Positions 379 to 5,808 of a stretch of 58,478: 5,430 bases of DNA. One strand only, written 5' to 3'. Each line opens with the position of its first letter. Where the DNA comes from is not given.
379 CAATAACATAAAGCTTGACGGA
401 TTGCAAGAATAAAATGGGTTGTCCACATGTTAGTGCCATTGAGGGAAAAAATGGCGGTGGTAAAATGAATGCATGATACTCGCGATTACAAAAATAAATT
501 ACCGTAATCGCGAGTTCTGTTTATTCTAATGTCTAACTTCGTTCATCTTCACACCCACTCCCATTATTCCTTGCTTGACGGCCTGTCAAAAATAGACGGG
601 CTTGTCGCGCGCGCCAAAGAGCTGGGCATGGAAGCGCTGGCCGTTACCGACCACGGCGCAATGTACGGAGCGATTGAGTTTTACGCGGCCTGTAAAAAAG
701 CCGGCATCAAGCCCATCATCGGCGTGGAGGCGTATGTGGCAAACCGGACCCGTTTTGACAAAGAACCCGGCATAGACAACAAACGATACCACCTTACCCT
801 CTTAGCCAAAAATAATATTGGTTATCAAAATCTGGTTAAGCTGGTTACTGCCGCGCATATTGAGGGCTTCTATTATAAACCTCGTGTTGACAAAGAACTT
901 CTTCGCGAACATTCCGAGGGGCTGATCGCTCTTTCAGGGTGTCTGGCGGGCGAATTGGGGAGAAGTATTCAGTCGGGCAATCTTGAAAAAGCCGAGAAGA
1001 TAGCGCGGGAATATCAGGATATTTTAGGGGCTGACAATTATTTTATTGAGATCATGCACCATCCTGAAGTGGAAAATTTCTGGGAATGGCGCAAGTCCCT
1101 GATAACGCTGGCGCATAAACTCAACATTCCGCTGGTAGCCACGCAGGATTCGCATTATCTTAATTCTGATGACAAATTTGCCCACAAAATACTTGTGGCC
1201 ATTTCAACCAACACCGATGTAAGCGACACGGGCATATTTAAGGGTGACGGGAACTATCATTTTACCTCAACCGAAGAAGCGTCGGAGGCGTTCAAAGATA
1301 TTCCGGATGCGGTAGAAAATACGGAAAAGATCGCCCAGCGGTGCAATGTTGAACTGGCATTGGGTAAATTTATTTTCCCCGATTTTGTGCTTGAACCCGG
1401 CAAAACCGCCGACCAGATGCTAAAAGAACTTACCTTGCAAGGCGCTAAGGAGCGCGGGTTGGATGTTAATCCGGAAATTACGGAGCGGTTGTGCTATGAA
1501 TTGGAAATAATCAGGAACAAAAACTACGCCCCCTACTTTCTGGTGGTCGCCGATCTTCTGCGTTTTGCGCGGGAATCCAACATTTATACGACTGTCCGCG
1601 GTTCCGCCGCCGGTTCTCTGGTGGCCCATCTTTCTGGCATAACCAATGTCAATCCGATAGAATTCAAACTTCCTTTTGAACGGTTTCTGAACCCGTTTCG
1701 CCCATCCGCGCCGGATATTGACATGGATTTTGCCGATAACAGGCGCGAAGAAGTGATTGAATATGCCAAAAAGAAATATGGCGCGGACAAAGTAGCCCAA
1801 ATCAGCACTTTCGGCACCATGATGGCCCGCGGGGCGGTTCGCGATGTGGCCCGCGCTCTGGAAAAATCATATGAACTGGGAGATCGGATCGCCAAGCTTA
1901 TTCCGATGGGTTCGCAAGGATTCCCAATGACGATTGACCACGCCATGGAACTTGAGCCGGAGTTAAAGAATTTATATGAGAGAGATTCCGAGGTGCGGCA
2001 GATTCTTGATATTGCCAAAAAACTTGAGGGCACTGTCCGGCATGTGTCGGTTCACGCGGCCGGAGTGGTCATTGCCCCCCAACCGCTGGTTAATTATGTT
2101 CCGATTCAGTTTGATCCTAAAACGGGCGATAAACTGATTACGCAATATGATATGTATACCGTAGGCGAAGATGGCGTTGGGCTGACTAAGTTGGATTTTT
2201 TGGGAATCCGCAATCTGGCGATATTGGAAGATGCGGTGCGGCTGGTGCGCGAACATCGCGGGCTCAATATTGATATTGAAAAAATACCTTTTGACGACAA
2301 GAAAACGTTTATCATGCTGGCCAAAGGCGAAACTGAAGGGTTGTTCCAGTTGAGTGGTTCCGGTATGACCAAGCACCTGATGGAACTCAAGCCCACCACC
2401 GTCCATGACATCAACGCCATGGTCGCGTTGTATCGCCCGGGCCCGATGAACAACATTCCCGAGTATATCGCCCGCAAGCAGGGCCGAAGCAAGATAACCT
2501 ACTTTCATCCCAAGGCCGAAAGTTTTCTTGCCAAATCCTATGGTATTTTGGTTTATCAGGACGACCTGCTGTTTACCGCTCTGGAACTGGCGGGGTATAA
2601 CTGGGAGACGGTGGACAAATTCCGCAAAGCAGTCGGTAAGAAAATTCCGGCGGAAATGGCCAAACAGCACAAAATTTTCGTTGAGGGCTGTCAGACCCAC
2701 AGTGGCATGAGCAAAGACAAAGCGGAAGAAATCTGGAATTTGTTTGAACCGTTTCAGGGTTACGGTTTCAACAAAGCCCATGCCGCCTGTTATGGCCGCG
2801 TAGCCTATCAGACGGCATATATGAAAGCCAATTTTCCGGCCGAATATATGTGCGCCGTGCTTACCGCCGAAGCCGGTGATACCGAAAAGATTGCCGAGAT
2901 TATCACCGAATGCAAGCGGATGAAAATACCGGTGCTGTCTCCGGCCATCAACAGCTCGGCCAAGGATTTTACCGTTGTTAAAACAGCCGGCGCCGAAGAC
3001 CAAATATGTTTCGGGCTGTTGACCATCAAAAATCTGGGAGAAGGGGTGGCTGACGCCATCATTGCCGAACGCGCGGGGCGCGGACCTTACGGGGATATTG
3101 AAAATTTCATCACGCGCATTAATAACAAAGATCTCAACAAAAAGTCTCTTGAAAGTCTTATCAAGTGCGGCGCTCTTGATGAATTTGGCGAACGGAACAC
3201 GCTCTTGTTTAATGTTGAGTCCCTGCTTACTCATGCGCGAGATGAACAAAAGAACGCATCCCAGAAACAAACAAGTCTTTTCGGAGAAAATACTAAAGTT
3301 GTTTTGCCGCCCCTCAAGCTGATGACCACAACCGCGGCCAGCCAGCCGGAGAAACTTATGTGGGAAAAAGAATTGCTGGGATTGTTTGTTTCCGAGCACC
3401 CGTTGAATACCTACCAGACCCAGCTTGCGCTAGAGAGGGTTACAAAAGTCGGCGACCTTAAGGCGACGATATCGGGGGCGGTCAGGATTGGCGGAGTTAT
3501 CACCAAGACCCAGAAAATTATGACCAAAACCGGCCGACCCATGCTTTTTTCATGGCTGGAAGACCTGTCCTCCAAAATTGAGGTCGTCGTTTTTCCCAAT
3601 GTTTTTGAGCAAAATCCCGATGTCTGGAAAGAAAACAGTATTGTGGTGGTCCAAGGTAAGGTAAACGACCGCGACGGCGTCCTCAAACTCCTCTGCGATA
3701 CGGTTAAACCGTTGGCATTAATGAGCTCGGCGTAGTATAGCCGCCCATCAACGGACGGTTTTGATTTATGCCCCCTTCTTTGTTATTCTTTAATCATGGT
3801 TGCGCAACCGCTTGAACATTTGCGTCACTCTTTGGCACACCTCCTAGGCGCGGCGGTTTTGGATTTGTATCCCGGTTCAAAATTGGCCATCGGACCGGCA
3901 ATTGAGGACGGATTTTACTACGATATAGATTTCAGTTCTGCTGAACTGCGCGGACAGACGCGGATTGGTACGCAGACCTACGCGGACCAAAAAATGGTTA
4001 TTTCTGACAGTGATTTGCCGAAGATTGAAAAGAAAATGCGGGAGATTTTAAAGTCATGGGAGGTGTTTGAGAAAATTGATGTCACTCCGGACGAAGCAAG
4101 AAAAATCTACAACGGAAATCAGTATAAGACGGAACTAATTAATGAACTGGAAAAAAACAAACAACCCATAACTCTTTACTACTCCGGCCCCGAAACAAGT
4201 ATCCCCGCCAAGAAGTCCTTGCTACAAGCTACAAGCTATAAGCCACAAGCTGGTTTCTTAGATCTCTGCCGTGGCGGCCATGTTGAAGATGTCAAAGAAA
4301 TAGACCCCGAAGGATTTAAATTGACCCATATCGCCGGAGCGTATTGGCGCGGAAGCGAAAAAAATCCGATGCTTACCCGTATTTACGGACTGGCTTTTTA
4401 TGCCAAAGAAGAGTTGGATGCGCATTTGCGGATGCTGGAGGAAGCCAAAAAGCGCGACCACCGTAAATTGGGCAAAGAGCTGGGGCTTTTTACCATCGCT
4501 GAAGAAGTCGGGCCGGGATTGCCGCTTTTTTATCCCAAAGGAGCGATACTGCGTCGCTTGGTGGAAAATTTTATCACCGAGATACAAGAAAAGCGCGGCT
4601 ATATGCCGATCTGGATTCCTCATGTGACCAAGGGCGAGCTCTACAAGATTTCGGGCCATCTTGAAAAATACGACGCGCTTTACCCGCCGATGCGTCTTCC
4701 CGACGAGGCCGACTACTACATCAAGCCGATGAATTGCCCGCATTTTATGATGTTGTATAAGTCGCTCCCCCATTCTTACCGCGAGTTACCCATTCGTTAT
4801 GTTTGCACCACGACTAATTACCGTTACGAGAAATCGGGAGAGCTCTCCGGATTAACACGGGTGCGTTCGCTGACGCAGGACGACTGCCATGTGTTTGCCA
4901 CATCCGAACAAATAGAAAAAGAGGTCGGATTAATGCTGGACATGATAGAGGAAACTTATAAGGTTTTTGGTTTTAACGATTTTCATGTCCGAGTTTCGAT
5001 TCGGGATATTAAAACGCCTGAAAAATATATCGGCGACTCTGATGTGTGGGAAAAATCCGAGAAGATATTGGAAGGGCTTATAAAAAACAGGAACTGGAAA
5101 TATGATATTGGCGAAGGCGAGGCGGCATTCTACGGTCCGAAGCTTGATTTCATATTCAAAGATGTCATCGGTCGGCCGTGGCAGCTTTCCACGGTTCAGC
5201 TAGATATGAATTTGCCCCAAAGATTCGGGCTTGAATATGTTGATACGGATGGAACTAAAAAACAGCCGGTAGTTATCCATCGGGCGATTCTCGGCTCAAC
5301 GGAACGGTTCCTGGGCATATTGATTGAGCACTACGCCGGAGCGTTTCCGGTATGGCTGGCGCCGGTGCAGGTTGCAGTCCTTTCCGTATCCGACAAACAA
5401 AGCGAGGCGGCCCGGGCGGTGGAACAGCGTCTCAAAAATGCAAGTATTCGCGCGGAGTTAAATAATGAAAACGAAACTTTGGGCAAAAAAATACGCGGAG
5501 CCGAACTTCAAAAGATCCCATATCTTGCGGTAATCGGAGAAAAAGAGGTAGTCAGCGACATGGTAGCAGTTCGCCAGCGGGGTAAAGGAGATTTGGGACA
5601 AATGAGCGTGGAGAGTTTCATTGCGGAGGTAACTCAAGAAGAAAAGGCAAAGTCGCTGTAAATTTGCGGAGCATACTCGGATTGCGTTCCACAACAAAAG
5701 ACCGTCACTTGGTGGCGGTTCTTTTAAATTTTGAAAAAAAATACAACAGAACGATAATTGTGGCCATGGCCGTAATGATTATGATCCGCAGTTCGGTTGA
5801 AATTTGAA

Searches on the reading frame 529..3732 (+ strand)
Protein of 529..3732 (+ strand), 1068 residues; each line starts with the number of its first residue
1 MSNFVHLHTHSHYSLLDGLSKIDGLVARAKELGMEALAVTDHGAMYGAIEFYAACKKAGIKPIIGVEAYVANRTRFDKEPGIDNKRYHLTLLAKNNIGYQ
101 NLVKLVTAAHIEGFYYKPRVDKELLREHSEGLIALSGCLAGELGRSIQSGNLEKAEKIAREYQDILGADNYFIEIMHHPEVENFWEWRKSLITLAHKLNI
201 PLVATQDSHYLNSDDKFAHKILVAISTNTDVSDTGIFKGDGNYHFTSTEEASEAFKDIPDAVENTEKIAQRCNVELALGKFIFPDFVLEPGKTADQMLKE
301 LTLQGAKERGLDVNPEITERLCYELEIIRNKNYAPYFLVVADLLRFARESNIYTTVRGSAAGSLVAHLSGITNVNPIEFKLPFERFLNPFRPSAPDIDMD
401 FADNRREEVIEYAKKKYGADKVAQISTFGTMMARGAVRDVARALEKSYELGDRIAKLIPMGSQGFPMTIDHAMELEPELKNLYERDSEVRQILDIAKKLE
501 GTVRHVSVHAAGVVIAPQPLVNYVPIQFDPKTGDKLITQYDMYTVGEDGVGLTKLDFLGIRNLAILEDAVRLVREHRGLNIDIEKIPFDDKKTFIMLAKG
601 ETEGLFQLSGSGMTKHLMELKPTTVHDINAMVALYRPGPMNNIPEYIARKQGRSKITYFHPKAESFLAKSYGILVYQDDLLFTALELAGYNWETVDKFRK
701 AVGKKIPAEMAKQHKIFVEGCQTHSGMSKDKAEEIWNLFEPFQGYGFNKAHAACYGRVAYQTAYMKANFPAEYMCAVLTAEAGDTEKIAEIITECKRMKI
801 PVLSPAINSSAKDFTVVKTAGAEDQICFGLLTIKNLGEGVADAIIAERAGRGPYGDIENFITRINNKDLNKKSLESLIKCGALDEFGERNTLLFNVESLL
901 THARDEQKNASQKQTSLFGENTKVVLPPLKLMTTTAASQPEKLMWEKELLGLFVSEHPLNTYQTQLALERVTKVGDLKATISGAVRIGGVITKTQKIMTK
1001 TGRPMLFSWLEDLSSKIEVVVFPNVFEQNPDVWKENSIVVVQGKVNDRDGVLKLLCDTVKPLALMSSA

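Call 67: search_protein_families(library=pfam, proteins=[window:529-3732:+])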
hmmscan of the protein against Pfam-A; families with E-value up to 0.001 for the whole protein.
window:529-3732:+ (1068 aa): 5 families
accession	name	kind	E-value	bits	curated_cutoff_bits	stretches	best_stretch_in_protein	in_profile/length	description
PF07733.18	DNA_pol3_alpha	-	3.1e-88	296.2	23.9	1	297-559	2-260/260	Bacterial DNA polymerase III alpha NTPase domain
PF02811.25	PHP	-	3.1e-62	210.2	26.4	1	6-178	1-164/164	PHP domain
PF17657.6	DNA_pol3_finger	-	2.2e-49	167.4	22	1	562-723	1-164/166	Bacterial DNA polymerase III alpha subunit finger domain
PF14579.12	HHH_6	-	3e-25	88.7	25.6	1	799-889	1-87/90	Helix-hairpin-helix motif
PF01336.31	tRNA_anti-codon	-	9e-11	42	27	1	985-1062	1-75/75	OB-fold nucleic acid binding domain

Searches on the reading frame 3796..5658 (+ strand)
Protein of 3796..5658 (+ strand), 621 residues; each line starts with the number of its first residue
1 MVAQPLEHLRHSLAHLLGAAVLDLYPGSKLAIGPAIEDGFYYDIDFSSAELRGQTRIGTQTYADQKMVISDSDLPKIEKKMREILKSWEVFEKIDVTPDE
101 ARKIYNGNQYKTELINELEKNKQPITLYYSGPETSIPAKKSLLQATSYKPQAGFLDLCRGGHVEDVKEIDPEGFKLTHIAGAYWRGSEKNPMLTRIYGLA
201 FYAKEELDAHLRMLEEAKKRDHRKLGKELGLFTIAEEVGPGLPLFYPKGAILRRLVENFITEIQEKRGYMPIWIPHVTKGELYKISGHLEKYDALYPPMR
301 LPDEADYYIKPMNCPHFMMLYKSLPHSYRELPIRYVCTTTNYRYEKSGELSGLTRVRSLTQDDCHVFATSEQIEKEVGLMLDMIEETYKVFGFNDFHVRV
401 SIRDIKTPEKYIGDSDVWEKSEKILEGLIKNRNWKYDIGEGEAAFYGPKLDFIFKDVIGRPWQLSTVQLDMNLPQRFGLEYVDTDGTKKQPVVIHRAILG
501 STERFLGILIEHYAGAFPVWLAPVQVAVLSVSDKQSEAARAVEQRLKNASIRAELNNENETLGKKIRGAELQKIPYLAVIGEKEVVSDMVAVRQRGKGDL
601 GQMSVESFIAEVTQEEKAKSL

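Call 67: search_protein_families(library=pfam, proteins=[window:3796-5658:+])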
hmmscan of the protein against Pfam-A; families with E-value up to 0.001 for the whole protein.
window:3796-5658:+ (621 aa): 3 families
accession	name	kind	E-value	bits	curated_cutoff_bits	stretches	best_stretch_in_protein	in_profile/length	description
PF00587.30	tRNA-synt_2b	-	3.6e-41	141.6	29.3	1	304-513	8-179/179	tRNA synthetase class II core domain (G, H, P, S and T)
PF03129.25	HGTP_anticodon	-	1.1e-20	74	21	1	525-614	1-93/94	Anticodon binding domain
PF07973.19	tRNA_SAD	-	2.6e-08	34.2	24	1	154-197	10-44/44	Threonyl and Alanyl tRNA synthetase second additional domain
